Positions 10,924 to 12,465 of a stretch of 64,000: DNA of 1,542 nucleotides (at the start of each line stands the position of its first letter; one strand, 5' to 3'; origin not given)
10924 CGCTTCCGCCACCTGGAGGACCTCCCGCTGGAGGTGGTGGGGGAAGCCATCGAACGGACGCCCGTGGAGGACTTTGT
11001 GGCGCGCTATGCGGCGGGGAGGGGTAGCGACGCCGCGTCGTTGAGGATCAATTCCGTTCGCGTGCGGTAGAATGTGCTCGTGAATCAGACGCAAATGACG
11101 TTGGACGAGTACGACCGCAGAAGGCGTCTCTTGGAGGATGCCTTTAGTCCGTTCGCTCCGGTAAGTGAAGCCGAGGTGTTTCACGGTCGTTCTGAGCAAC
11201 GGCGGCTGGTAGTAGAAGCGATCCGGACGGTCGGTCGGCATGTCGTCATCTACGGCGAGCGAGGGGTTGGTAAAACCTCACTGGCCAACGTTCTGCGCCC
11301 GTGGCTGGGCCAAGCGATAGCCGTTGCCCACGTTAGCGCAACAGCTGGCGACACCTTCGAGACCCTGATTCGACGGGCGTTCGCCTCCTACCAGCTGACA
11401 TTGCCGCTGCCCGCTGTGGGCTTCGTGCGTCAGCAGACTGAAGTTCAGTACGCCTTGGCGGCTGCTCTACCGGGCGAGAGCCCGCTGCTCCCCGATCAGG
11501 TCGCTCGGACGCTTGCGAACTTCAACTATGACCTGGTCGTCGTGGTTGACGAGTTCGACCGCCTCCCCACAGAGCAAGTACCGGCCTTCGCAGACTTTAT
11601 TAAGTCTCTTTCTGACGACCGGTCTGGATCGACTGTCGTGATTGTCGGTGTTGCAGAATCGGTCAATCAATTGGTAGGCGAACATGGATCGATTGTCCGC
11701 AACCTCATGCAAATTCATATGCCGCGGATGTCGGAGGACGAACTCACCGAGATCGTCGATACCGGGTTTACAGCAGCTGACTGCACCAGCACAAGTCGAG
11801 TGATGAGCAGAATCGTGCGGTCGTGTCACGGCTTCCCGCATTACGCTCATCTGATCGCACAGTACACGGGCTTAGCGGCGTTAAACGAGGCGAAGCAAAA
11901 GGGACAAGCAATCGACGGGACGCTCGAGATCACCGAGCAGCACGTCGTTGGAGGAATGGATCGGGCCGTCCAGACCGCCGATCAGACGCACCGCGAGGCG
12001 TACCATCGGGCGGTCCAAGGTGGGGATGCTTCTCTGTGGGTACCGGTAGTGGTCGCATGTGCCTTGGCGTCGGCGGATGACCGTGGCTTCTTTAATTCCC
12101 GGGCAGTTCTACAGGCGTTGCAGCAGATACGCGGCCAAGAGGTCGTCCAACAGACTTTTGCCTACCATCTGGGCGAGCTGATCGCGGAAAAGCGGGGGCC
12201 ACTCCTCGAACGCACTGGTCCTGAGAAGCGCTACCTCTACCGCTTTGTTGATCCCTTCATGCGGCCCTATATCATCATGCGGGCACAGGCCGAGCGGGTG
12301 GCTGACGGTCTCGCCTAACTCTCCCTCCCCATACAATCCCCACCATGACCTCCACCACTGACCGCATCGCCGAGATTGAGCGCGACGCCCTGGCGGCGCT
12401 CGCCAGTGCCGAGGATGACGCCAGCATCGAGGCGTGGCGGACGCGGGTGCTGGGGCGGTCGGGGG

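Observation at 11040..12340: Single-gene low-GC islet encoding an uncharacterised AAA+ (Cdc6/Arch_ATPase-like) NTPase inserted immediately upstream of pheS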

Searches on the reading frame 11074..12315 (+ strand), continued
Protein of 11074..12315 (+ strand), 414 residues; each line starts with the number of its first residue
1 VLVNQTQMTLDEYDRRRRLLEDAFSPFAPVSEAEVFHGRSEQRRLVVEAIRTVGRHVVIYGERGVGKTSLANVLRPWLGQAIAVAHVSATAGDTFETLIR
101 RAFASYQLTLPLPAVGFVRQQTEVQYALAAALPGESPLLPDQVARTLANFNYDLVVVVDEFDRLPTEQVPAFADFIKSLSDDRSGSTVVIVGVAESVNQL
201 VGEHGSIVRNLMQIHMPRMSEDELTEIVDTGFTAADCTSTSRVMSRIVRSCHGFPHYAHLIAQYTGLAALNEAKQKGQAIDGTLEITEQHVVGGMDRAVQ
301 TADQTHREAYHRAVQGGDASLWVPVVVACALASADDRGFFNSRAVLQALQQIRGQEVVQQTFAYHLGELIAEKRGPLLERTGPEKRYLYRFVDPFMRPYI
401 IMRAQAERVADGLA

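Call 81: search_protein_representatives(alignment_id=A2)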
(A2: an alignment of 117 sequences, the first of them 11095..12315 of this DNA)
Query: 117 sequences, 403 profile positions. Proteins with E-value up to 0.001 (for the whole library): 7229; up to 1e-10: 3784; up to 1e-30: 1728. The best 150 are listed.
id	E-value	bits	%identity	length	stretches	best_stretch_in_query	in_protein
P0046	2.9e-158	543.4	-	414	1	3-399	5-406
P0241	3.1e-154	530.1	-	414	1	2-399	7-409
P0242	1.0e-150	518.5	-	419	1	10-400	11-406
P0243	1.4e-149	514.8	-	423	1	5-401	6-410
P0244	1.8e-149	514.4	-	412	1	13-400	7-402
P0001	1.5e-148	511.4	-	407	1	8-395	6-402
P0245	3.2e-147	507.0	-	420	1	8-396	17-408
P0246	6.7e-147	505.9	-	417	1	5-401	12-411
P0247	3.3e-146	503.7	-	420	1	11-398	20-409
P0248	7.2e-146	502.6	-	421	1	5-400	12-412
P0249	4.4e-145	500.0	-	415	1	6-400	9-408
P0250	5.7e-145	499.6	-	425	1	4-399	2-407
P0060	7.5e-145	499.2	-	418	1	9-397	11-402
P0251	1.2e-144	498.5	-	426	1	10-401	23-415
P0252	2.2e-144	497.7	-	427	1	11-400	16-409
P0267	2.4e-139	481.1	-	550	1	4-400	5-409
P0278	3.3e-136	470.7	-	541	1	13-400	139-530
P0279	4.1e-136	470.4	-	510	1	10-401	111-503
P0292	1.2e-133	462.2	-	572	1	3-400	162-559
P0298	6.1e-133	460.0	-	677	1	8-401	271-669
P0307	1.3e-130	452.3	-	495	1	10-400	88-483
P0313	2.6e-129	448.0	-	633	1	2-400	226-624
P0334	7.7e-126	436.6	-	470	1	17-400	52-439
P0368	5.0e-121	420.7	-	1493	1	4-402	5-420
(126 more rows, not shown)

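Call 82: search_protein_families(library=pfam, proteins=[P0298, P0313, P0292, P0278, P0279, P0267, P0307, P0368, P0334], max_evalue=0.001)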
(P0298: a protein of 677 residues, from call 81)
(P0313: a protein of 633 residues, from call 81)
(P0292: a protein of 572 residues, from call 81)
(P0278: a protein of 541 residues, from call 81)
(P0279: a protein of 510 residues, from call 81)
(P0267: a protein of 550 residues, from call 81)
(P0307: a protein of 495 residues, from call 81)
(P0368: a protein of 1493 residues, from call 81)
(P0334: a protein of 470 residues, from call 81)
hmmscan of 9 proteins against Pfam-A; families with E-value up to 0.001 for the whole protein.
P0298 (677 aa): 6 families
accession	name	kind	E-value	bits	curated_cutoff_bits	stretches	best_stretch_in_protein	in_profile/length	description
PF13401.12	AAA_22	-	6.2e-11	43.2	27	1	311-462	4-129/130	AAA domain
PF20703.3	nSTAND1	-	5.1e-10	40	27.1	1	290-530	12-236/379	Novel STAND NTPase 1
PF13191.12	AAA_16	-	7.5e-10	40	32.6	1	294-440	2-158/167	AAA ATPase domain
PF00004.35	AAA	-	5.8e-07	30.5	21.2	1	315-479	1-130/131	ATPase family associated with various cellular activities (AAA)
PF05621.17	TniB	-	3.7e-05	23.7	22.4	1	405-471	111-178/189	Bacterial TniB protein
PF05729.18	NACHT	-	0.00098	19.4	26.7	0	314-434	2-103/167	NACHT domain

P0313 (633 aa): 6 families
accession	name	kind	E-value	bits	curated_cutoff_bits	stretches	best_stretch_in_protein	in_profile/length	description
PF20703.3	nSTAND1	-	3.7e-10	40.4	27.1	1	251-523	12-271/379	Novel STAND NTPase 1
PF13401.12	AAA_22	-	1.8e-08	35.2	27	1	274-420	6-130/130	AAA domain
PF13191.12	AAA_16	-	8.3e-08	33.3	32.6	1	255-386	2-148/167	AAA ATPase domain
PF00004.35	AAA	-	6.4e-05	23.9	21.2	0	277-436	2-130/131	ATPase family associated with various cellular activities (AAA)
PF13481.12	AAA_25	-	0.00055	20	27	0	252-331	13-98/195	AAA domain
PF25201.1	nSTAND6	-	0.00082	19.9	27.7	0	257-333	3-77/148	Novel STAND NTPase 6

P0292 (572 aa): 7 families
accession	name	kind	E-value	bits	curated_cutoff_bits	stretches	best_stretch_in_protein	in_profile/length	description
PF20703.3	nSTAND1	-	1.6e-12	48.2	27.1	1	186-472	12-284/379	Novel STAND NTPase 1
PF13401.12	AAA_22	-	2.3e-09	38.1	27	1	209-350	6-125/130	AAA domain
PF13191.12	AAA_16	-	9.7e-09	36.4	32.6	1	190-325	2-152/167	AAA ATPase domain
PF01637.24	ATPase_2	-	6.7e-05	23.2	33.2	1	190-327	1-133/225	ATPase domain predominantly from Archaea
PF13481.12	AAA_25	-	0.00013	22.1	27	1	190-317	15-155/195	AAA domain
PF00004.35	AAA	-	0.00014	22.8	21.2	1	212-371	2-130/131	ATPase family associated with various cellular activities (AAA)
PF25201.1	nSTAND6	-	0.00099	19.6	27.7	0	192-271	3-80/148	Novel STAND NTPase 6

P0278 (541 aa): 6 families
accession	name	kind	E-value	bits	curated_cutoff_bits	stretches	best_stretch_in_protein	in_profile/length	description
PF20703.3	nSTAND1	-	2.8e-12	47.4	27.1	1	153-374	12-217/379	Novel STAND NTPase 1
PF13401.12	AAA_22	-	6e-09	36.7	27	1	175-326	5-130/130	AAA domain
PF13191.12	AAA_16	-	7e-09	36.8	32.6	1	157-305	2-160/167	AAA ATPase domain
PF00004.35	AAA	-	1.8e-06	28.8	21.2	1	180-342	3-130/131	ATPase family associated with various cellular activities (AAA)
PF13604.12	AAA_30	-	0.0005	20.3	27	1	162-355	5-156/191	AAA domain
PF05496.18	RuvB_N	-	0.00059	20.1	27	0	173-197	28-55/159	Holliday junction DNA helicase RuvB P-loop domain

P0279 (510 aa): 9 families
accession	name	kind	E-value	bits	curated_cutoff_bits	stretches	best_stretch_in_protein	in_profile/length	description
PF13191.12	AAA_16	-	3.1e-13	51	32.6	1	132-267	2-151/167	AAA ATPase domain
PF20703.3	nSTAND1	-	1.7e-12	48.1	27.1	1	128-398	12-268/379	Novel STAND NTPase 1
PF13401.12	AAA_22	-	8.2e-11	42.8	27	1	150-297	5-129/130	AAA domain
PF00004.35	AAA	-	4.1e-07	30.9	21.2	1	154-314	2-130/131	ATPase family associated with various cellular activities (AAA)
PF07693.20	KAP_NTPase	-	5.1e-05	23.1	20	1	145-299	15-165/293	KAP family P-loop domain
PF24883.2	NPHP3_N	-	0.00018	22.2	24.8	1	152-278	24-152/164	Nephrocystin 3, N-terminal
PF00005.33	ABC_tran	-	0.00052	21.1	25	0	148-203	9-63/137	ABC transporter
PF12775.13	AAA_7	-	0.00076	19.5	25.8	0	138-203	21-84/181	P-loop containing dynein motor region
PF13481.12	AAA_25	-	0.00088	19.4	27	0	129-179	13-63/195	AAA domain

P0267 (550 aa): 8 families
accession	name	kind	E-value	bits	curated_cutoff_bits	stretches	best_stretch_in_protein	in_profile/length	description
PF13401.12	AAA_22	-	3.2e-12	47.3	27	1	50-203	5-129/130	AAA domain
PF13191.12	AAA_16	-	1.4e-10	42.4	32.6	1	32-171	2-149/167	AAA ATPase domain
PF20703.3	nSTAND1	-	1.8e-10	41.5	27.1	1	27-265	11-234/379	Novel STAND NTPase 1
PF00004.35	AAA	-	1.6e-05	25.8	21.2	1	53-220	1-130/131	ATPase family associated with various cellular activities (AAA)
PF20720.3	nSTAND3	-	4.4e-05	23.7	27.2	1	45-100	12-63/155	Novel STAND NTPase 3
PF07693.20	KAP_NTPase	-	0.00013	21.8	20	0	47-87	17-57/293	KAP family P-loop domain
PF03193.22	RsgA_GTPase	-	0.00052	20.3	30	0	43-78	100-134/174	RsgA GTPase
PF01637.24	ATPase_2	-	0.00063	20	33.2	0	47-238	15-198/225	ATPase domain predominantly from Archaea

P0307 (495 aa): 5 families
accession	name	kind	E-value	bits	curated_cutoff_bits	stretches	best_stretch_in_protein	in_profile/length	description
PF20703.3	nSTAND1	-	3e-13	50.6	27.1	1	105-321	12-211/379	Novel STAND NTPase 1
PF13401.12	AAA_22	-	8.5e-10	39.5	27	1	127-279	5-130/130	AAA domain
PF13191.12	AAA_16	-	9.8e-10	39.6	32.6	1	109-243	2-146/167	AAA ATPase domain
PF00004.35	AAA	-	2.6e-06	28.3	21.2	1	132-293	3-128/131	ATPase family associated with various cellular activities (AAA)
PF00005.33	ABC_tran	-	6.5e-05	24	25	1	121-178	5-61/137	ABC transporter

P0368 (1493 aa): 13 families
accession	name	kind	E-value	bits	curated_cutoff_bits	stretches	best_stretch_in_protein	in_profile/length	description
PF03781.23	FGE-sulfatase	-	6.5e-40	137.8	23.3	1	1236-1490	5-254/255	Sulfatase-modifying factor enzyme 1-like domain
PF20703.3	nSTAND1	-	5.2e-13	49.8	27.1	1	27-316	11-276/379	Novel STAND NTPase 1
PF13191.12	AAA_16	-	4.3e-11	44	32.6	1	32-188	2-158/167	AAA ATPase domain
PF13401.12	AAA_22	-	2.7e-09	37.8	27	1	52-200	7-124/130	AAA domain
PF05729.18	NACHT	-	6e-07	29.9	26.7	0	707-884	3-162/167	NACHT domain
PF20720.3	nSTAND3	-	7.2e-07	29.5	27.2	0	698-733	11-46/155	Novel STAND NTPase 3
PF00005.33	ABC_tran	-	1.3e-06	29.5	25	0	50-128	11-77/137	ABC transporter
PF00004.35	AAA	-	1.2e-05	26.2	21.2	0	54-223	2-130/131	ATPase family associated with various cellular activities (AAA)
PF13479.12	AAA_24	-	1.7e-05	25.2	27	0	51-210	3-140/195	AAA domain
PF01580.24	FtsK_SpoIIIE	-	8.9e-05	22.5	24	0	679-730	15-65/221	FtsK/SpoIIIE family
PF13238.12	AAA_18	-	9.6e-05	23.3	29.4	0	708-732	2-25/128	AAA domain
PF05621.17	TniB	-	0.00013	21.9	22.4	0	148-217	109-180/189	Bacterial TniB protein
PF01935.23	DUF87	-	0.00034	21.2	23.2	0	36-71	9-44/220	Helicase HerA, central domain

P0334 (470 aa): 6 families
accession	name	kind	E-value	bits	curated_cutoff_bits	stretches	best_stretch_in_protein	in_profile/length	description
PF20703.3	nSTAND1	-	9e-11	42.5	27.1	1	61-302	12-241/379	Novel STAND NTPase 1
PF13401.12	AAA_22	-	1e-09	39.2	27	1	83-227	5-124/130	AAA domain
PF13191.12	AAA_16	-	2e-08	35.4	32.6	1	65-203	2-151/167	AAA ATPase domain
PF00004.35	AAA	-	0.00011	23.1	21.2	0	86-247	1-127/131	ATPase family associated with various cellular activities (AAA)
PF01637.24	ATPase_2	-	0.00018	21.8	33.2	1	65-212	1-135/225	ATPase domain predominantly from Archaea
PF07693.20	KAP_NTPase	-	0.00068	19.4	20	0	182-224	149-189/293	KAP family P-loop domain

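Call 83: find_related_loci(query=A2, collection=viral_contigs, flank=6000)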
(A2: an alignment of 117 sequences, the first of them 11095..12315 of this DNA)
Query A2 (407 aa) in viral_contigs; peptide patterns used: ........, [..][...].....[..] (x = any residue, [..] = any of these).
167 stretches matched a pattern; 58 encode a relative of the query (tblastn E <= 1e-3); 58 distinct loci.
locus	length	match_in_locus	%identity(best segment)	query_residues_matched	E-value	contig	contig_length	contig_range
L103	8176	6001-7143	38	17-401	7e-79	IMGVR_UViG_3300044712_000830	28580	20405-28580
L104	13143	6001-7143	38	17-401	8e-79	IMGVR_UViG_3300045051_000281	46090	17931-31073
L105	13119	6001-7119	39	17-396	5e-77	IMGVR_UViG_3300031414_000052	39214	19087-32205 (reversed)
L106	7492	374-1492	39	17-396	4e-77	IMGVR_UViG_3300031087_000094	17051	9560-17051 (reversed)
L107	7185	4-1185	37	1-395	2e-75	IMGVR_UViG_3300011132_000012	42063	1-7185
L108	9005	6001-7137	36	17-397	4e-73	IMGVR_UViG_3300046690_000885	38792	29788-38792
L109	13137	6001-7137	37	17-400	5e-73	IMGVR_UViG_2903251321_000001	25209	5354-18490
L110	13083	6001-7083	37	17-399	7e-71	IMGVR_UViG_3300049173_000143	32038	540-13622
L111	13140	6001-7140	34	17-397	2e-70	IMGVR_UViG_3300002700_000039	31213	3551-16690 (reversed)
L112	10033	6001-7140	34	17-397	2e-70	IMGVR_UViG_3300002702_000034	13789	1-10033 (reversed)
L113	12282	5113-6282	35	4-396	6e-70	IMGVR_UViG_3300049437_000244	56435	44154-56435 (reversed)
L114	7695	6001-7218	34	1-405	2e-69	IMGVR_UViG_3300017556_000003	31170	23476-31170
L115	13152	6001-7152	37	5-395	2e-69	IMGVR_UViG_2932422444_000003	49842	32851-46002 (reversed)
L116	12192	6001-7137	35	17-402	3e-68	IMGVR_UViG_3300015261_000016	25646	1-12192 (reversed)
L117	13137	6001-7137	36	17-406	2e-67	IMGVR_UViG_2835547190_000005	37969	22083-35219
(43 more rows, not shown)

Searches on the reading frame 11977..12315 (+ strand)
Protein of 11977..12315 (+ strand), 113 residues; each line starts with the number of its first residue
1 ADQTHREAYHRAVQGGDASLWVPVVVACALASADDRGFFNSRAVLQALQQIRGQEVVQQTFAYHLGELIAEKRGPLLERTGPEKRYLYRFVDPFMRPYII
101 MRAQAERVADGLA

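Call 58: predict_structure(alignment_id=A3)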
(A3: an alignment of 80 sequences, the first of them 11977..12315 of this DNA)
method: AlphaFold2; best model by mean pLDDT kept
length: 113 residues; sequences in the alignment: 80
mean_pLDDT: 91.4   pTM: 0.86
mean pLDDT of the five models: 91.4, 90.8, 90.7, 90.5, 88.8
residues with pLDDT >= 90: 88; 70-90: 19; 50-70: 5; < 50: 1
segments of 3 or more residues with pLDDT < 50: none
pLDDT, mean of each block of 10 residues (from residue 1): 87 82 96 97 97 94 95 91 94 96 88 58
secondary structure, 60 per line:
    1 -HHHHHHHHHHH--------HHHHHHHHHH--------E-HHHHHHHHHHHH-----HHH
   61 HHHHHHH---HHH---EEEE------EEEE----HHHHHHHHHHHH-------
elements in order: H2-12 H21-30 H41-52 H58-67 E77-80 E87-90 H95-106

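Call 62: fold_search(model_id=the predicted structure, library=pdb)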
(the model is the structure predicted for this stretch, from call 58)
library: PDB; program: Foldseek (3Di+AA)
matches with E <= 10: 696; with E <= 0.001: 0
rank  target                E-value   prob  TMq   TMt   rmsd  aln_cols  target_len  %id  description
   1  6pco_A                4.6e-03  1.00  0.46  0.39   8.4       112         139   19  Mechanism for regulation of DNA binding of Bordetella bronchiseptica BpsR by 6-hydroxynicotinic acid (released 2019-11-06)
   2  2zkz_A                1.8e-02  1.00  0.52  0.64   3.7        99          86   15  Crystal structure of the transcriptional repressor PagR of Bacillus anthracis (released 2009-04-07)
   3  4hw0_C                1.9e-02  1.00  0.51  0.60   2.9        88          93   11  Crystal structure of Sso10a-2, a DNA-binding protein from Sulfolobus solfataricus (released 2013-10-30)
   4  4hw0_B                2.6e-02  0.99  0.47  0.54   8.1       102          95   13  Crystal structure of Sso10a-2, a DNA-binding protein from Sulfolobus solfataricus (released 2013-10-30)
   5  6pco_B                2.8e-02  0.98  0.48  0.41   8.7       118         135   21  Mechanism for regulation of DNA binding of Bordetella bronchiseptica BpsR by 6-hydroxynicotinic acid (released 2019-11-06)
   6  2zkz_C                3.3e-02  1.00  0.53  0.66   3.8       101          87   15  Crystal structure of the transcriptional repressor PagR of Bacillus anthracis (released 2009-04-07)
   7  6pco_C                3.5e-02  0.96  0.48  0.42  11.2       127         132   22  Mechanism for regulation of DNA binding of Bordetella bronchiseptica BpsR by 6-hydroxynicotinic acid (released 2019-11-06)
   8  3pqj_A                3.9e-02  0.99  0.49  0.55   4.4       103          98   17  Crystal Structure of the transcriptional repressor BigR from Xylella fastidiosa (released 2011-06-01)
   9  8qkf_A                4.2e-02  1.00  0.53  0.59   4.2       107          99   18  SmtB protein of Mycobacterium smegmatis (released 2024-09-25)
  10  2fna_A                4.7e-02  1.00  0.49  0.17   6.0        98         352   12  Crystal structure of an archaeal aaa+ atpase (sso1545) from sulfolobus solfataricus p2 at 2.00 A resolution (released 2006-02-07)
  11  6o8n_A                4.7e-02  0.99  0.51  0.58   4.3       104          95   12  Crystal Structure of C9S tetrasulfide state of Sulfide-responsive transcriptional repressor (SqrR) from Rhodobacter ca (released 2020-04-01)
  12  6pcp_B                4.9e-02  0.97  0.49  0.42   8.7       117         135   21  Mechanism for regulation of DNA binding of Bordetella bronchiseptica BpsR by 6-hydroxynicotinic acid (released 2019-11-06)
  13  8qkf_B                5.2e-02  1.00  0.54  0.62   4.1       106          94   20  SmtB protein of Mycobacterium smegmatis (released 2024-09-25)
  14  3gw2                  5.2e-02  0.99  0.49  0.57   5.0       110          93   21  Crystal structure of possible transcriptional regulatory protein (fragment 1-100) from Mycobacterium bovis. Northeast St (released 2009-04-21)
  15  6o8o_D                5.5e-02  0.98  0.49  0.54   4.4       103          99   14  Crystal Structure of C9S disulfide state of Sulfide-responsive transcriptional repressor (SqrR) from Rhodobacter capsu (released 2020-04-01)
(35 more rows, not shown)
